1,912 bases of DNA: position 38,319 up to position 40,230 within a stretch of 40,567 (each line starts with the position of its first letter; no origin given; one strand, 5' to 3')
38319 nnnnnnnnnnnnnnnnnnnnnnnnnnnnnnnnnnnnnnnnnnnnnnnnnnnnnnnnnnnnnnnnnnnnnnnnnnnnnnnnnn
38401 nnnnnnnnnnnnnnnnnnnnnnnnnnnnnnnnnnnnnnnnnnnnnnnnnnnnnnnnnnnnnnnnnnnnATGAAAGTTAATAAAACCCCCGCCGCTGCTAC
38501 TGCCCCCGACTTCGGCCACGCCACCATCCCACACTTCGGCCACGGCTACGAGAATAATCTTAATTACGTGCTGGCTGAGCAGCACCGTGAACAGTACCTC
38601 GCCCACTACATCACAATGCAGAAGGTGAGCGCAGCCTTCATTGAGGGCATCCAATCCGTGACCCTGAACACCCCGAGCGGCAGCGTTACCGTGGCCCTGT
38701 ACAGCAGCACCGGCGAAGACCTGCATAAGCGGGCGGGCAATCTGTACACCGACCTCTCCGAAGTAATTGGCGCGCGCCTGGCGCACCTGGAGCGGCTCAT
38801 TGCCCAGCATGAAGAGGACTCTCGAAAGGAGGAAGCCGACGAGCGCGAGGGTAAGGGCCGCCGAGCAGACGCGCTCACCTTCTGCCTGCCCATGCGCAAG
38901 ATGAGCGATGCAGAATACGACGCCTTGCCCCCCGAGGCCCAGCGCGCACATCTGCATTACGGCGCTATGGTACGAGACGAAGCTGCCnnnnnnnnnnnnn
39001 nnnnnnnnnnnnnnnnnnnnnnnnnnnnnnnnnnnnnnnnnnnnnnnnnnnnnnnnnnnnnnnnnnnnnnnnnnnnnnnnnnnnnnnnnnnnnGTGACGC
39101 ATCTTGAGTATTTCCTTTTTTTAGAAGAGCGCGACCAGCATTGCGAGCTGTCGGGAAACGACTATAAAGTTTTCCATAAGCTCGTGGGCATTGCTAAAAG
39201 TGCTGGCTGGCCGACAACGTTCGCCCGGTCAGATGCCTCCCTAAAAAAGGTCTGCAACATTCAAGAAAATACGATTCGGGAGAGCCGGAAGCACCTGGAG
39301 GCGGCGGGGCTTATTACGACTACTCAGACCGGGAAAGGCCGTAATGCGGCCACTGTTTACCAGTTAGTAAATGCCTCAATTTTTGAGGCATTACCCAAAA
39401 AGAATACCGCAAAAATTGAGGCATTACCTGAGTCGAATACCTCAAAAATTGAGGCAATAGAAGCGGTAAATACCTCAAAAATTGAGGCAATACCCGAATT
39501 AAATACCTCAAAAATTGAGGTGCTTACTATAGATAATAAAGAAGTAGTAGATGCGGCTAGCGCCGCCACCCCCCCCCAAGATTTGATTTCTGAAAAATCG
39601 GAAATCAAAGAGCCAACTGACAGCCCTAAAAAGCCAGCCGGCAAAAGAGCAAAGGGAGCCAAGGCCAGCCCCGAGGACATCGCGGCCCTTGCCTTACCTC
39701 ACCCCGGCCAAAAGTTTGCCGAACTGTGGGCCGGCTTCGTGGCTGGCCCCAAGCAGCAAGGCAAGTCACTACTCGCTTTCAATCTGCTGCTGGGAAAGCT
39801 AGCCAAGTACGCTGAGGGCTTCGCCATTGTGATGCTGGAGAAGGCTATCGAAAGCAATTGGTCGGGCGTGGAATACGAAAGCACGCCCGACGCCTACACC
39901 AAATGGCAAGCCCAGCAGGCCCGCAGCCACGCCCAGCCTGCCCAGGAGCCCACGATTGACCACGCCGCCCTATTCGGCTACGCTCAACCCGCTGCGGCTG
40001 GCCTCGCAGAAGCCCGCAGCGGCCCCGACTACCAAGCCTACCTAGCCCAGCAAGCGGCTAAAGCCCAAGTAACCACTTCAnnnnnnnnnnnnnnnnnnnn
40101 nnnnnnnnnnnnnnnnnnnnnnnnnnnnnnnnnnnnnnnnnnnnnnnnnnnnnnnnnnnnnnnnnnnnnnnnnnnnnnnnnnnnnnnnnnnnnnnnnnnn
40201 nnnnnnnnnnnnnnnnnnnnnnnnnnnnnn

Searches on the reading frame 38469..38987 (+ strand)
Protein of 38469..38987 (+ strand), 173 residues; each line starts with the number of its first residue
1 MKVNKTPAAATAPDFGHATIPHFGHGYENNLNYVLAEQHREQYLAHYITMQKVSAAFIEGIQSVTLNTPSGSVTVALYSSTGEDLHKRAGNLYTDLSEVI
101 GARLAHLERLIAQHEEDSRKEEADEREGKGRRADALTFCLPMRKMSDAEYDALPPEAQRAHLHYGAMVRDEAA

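Call 9: search_protein_families(library=pfam, proteins=[window:38469-38987:+], max_evalue=0.01)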
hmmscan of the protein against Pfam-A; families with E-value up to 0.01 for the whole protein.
window:38469-38987:+ (173 aa): 1 family
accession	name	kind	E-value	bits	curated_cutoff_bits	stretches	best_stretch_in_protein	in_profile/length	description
PF02720.22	DUF222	-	0.006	16.4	24.4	1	89-140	165-216/306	Domain of unknown function (DUF222)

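Call 10: search_protein_families(library=phrogs, proteins=[window:38469-38987:+], max_evalue=0.01)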
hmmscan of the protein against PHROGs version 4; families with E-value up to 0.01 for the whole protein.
window:38469-38987:+ (173 aa): 0 families

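Call 76: search_protein_families(library=pfam, proteins=[window:38469-38987:+], max_evalue=5)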
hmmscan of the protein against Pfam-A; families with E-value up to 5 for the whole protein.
window:38469-38987:+ (173 aa): 1 family
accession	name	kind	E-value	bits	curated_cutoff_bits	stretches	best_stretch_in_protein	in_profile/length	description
PF02720.22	DUF222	-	0.006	16.4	24.4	1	89-140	165-216/306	Domain of unknown function (DUF222)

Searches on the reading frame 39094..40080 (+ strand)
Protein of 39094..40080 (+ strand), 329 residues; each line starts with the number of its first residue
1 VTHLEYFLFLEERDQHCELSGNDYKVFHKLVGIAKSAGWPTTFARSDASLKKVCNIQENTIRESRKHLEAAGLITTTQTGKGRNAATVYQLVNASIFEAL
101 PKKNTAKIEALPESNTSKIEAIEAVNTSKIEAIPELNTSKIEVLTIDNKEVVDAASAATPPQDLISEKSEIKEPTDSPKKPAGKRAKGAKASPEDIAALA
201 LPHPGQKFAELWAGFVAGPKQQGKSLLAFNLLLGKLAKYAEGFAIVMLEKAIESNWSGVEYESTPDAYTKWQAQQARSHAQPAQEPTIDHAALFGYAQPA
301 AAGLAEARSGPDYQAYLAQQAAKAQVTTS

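Call 9: search_protein_families(library=pfam, proteins=[window:39094-40080:+], max_evalue=0.01)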
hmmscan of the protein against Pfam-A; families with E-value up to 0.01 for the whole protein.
window:39094-40080:+ (329 aa): 0 families

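Call 10: search_protein_families(library=phrogs, proteins=[window:39094-40080:+], max_evalue=0.01)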
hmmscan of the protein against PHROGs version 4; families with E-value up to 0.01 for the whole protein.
window:39094-40080:+ (329 aa): 11 families
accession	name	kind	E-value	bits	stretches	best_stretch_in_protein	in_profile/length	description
phrog_678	-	DNA, RNA and nucleotide metabolism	1.7e-15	58.4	1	18-287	47-307/346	replication initiation O-like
phrog_270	-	DNA, RNA and nucleotide metabolism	7.5e-06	26.5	1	18-161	44-152/383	replication initiation protein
phrog_186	-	DNA, RNA and nucleotide metabolism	8.3e-06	26.7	1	24-145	44-154/308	DnaD-like helicase loader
phrog_23776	-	unknown function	4.8e-05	24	1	1-91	1-90/280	-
phrog_391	-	DNA, RNA and nucleotide metabolism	6.1e-05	23.8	1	48-187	41-162/298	replication initiation O-like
phrog_8102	-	DNA, RNA and nucleotide metabolism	0.00011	22.4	1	16-158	29-127/337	replication initiation protein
phrog_27344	-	DNA, RNA and nucleotide metabolism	0.00024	21.6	1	18-94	16-90/347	replication initiation protein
phrog_428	-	DNA, RNA and nucleotide metabolism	0.00049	20.3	1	44-153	127-239/455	replication initiation protein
phrog_19658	-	DNA, RNA and nucleotide metabolism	0.00063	20.3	1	18-171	16-175/283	replication initiation protein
phrog_6643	-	DNA, RNA and nucleotide metabolism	0.0016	18.9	1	31-131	24-124/313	replication initiation protein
phrog_7882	-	DNA, RNA and nucleotide metabolism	0.004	17.7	1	41-133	63-153/314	DnaD-like helicase loader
